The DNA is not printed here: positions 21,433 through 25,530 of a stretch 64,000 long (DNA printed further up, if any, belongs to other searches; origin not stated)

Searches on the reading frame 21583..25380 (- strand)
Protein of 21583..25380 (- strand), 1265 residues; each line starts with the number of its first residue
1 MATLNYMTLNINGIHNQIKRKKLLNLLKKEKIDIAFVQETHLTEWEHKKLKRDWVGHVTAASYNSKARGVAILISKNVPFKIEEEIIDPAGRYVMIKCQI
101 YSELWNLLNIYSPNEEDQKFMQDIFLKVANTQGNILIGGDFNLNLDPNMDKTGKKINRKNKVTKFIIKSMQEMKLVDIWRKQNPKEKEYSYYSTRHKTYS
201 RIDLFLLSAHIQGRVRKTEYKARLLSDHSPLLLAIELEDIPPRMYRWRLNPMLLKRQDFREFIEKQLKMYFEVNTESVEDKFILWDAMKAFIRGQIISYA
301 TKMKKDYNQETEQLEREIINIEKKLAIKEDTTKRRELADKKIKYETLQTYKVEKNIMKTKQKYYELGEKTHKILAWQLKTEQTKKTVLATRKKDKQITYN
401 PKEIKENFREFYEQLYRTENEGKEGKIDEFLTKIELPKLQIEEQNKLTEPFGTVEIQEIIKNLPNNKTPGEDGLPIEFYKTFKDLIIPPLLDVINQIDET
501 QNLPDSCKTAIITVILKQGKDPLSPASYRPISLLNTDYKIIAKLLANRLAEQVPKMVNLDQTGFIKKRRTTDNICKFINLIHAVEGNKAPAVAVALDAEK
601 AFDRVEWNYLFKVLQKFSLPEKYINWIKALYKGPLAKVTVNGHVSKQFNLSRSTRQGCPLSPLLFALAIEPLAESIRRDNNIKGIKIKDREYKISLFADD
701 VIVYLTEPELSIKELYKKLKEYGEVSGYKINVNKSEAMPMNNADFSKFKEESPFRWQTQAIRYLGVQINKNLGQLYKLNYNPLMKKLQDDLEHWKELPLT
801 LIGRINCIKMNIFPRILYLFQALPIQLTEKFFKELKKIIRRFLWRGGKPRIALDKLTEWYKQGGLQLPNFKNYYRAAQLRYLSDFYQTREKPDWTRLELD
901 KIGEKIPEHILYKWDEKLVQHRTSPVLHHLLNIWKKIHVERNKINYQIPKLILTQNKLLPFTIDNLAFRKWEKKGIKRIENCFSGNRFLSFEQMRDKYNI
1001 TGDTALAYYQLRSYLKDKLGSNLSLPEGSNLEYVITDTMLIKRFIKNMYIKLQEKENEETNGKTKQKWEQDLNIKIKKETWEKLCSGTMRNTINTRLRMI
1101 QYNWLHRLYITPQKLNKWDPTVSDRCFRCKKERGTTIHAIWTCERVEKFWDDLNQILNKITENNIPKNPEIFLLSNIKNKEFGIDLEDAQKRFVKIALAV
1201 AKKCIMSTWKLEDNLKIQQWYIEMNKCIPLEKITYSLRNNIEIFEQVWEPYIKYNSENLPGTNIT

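Call 30: search_protein_families(library=pfam, proteins=[window:21583-25380:-])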
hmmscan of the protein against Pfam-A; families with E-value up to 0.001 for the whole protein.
window:21583-25380:- (1265 aa): 3 families
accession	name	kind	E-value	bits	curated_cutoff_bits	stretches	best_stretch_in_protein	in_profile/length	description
PF00078.32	RVT_1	-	9.6e-43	146.7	29.6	1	519-768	5-205/205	Reverse transcriptase (RNA-dependent DNA polymerase)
PF03372.29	Exo_endo_phos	-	3.7e-12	46.9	24.5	1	7-228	1-225/225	Endonuclease/Exonuclease/phosphatase family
PF14529.12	Exo_endo_phos_2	-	1.8e-08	34.7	27.4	1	107-231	3-116/117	Endonuclease-reverse transcriptase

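Call 31: find_homologous_proteins(query=window:21583-25380:-, max_evalue=1e-50)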
Query window:21583-25380:- (1265 aa): 142 proteins with E <= 1e-50 among 8000 candidates; the best 120 are listed.
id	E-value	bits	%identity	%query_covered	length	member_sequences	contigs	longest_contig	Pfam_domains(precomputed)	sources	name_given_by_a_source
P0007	0.0e+0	1551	54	99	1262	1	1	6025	PF00078.33,PF14529.13,PF03372.30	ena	-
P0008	0.0e+0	1400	49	99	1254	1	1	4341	PF00078.33,PF03372.30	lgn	-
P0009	0.0e+0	1264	45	100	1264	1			PF00078.33,PF03372.30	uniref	uniref:Reverse transcriptase domain-containing protein n=1 Tax=Kryptolebias marmoratus TaxID=37003 R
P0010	0.0e+0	1246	44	100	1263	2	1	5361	PF00078.33,PF03372.30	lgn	-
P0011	7.1e-289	980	39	99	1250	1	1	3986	PF00078.33,PF03372.30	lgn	-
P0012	3.1e-282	958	38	99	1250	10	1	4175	PF00078.33,PF03372.30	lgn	-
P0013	4.3e-282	957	38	99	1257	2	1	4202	PF00078.33,PF03372.30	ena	-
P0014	4.5e-278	944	38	99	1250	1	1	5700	PF00078.33,PF03372.30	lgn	-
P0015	1.1e-275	936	39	99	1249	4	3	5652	PF00078.33,PF03372.30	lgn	-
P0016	2.9e-272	925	38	98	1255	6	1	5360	PF00078.33,PF03372.30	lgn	-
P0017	2.1e-270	918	37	99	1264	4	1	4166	PF00078.33,PF03372.30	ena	-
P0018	2.9e-259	882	36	100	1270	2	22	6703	PF00078.33,PF03372.30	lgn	-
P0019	5.6e-257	874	36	99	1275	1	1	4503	PF00078.33,PF03372.30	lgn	-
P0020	8.8e-255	867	35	98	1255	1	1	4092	PF00078.33,PF03372.30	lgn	-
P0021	3.6e-254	865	35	99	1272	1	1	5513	PF00078.33,PF03372.30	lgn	-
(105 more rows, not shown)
